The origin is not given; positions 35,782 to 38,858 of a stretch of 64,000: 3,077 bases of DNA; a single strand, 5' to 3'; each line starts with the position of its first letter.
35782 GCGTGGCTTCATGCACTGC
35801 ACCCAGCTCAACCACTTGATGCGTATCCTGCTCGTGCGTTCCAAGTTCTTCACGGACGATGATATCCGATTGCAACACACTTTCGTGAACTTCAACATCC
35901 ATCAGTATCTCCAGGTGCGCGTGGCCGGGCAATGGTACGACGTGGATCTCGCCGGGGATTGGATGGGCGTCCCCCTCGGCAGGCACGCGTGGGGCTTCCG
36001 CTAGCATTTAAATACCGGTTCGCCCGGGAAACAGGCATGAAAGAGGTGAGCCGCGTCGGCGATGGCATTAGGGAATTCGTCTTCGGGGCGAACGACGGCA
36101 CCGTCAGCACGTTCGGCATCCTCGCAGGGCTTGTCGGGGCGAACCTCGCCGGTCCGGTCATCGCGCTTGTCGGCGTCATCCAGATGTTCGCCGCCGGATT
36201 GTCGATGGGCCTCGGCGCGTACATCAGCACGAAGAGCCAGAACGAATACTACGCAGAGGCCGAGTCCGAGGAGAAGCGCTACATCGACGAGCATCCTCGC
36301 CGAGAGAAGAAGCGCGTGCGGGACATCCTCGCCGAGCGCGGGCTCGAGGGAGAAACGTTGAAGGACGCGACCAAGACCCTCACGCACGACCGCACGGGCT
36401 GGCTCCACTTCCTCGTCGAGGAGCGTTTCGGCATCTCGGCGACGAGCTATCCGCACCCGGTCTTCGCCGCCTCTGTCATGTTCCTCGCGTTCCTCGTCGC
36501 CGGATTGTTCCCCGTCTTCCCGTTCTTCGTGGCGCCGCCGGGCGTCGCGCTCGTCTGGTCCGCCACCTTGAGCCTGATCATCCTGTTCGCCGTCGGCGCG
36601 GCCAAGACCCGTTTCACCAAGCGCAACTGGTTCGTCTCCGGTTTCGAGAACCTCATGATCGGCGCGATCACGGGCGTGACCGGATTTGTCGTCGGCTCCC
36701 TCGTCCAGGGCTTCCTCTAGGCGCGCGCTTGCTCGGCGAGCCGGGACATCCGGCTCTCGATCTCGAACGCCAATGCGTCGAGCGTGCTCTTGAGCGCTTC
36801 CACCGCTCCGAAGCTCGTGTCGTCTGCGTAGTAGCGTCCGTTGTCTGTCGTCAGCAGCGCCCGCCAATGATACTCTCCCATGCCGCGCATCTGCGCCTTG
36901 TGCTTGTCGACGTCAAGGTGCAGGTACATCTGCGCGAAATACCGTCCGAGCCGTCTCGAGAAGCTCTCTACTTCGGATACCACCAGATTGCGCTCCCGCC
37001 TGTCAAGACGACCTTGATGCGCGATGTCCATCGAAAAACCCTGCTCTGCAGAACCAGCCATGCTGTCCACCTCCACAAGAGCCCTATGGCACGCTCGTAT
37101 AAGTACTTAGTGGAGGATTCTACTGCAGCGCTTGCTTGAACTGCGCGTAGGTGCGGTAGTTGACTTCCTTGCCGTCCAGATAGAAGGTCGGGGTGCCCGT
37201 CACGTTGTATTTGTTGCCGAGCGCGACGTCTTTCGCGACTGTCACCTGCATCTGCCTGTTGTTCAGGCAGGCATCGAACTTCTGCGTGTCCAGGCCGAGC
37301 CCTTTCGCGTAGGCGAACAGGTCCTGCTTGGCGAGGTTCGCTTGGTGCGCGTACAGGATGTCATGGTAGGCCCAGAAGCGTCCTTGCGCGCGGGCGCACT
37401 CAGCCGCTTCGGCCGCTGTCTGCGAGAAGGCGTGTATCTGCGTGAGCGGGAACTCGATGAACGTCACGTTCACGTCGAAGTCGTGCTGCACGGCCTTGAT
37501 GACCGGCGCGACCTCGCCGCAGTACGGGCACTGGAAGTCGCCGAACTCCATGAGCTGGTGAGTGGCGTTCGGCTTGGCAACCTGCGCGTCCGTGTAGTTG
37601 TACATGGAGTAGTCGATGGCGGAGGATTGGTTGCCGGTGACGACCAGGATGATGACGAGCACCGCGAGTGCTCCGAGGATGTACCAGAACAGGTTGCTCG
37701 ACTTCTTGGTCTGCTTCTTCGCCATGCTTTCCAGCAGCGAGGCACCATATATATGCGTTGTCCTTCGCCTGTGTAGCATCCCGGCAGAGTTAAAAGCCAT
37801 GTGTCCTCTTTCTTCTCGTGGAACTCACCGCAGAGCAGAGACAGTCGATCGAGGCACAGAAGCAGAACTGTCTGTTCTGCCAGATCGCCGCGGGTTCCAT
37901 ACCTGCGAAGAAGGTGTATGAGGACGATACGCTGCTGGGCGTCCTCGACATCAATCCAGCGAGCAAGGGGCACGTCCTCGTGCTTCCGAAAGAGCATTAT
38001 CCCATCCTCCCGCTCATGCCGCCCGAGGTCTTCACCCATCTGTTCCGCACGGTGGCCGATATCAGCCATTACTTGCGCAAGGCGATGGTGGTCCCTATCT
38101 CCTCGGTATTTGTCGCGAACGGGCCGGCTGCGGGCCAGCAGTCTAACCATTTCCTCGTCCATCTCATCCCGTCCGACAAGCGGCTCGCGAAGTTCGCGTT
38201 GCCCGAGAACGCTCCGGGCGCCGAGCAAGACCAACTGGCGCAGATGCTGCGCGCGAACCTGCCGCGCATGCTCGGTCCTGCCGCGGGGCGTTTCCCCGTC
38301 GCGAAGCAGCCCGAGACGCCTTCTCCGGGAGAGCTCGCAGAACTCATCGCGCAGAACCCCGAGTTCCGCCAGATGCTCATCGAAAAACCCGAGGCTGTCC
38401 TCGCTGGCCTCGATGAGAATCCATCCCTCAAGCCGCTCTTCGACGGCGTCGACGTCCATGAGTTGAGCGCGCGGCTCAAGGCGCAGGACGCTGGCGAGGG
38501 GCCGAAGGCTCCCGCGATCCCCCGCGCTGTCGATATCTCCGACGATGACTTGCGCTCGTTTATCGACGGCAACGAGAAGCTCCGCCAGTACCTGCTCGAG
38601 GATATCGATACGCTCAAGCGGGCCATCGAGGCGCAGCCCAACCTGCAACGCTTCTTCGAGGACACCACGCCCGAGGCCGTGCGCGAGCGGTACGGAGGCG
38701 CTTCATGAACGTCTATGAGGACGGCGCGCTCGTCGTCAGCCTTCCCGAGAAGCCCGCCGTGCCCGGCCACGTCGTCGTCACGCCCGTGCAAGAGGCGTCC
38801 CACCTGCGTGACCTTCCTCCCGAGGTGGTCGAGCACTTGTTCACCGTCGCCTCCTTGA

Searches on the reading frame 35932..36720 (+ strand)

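Call 46: search_protein_families(library=pfam, proteins=[window:35932-36720:+], max_evalue=0.001)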
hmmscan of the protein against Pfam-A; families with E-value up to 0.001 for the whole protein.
window:35932-36720:+ (262 aa): 2 families
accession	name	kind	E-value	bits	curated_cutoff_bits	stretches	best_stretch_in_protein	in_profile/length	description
PF01988.24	VIT1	-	2.9e-59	200.9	28.1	1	46-255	1-213/214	VIT family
PF06374.16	NDUF_C2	-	0.00028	21.5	24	1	58-130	24-95/109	NADH-ubiquinone oxidoreductase subunit b14.5b (NDUFC2)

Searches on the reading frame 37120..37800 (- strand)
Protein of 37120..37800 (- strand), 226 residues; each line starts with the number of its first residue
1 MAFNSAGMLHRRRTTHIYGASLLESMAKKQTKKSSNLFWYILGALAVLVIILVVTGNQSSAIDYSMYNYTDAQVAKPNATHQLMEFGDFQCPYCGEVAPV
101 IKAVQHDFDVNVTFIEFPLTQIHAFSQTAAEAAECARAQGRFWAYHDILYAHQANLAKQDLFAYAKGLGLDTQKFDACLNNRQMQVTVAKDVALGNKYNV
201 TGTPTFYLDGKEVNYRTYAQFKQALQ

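Call 46: search_protein_families(library=pfam, proteins=[window:37120-37800:-], max_evalue=0.001)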
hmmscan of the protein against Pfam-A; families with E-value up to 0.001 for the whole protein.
window:37120-37800:- (226 aa): 4 families
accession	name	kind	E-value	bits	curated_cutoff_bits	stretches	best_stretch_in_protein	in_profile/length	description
PF13462.12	Thioredoxin_4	-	6.5e-24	85.4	23.2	1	76-225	10-163/165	Thioredoxin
PF01323.26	DSBA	-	3.9e-18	66.3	25.6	1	83-225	2-190/191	DSBA-like thioredoxin domain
PF13098.12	Thioredoxin_2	-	2.3e-07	31.6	27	1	75-215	1-91/104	Thioredoxin-like domain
PF00085.26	Thioredoxin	-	4.5e-05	23.8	23.5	0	71-122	11-61/103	Thioredoxin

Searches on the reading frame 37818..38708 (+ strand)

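Call 46: search_protein_families(library=pfam, proteins=[window:37818-38708:+], max_evalue=0.001)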
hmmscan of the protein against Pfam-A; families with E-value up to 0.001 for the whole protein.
window:37818-38708:+ (296 aa): 2 families
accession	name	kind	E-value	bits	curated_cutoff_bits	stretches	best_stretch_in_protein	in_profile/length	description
PF01230.28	HIT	-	9.2e-17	61.9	21.5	1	27-121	3-97/98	HIT domain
PF11969.13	DcpS_C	-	1.1e-09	39.2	24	1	17-119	1-102/114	Scavenger mRNA decapping enzyme C-term binding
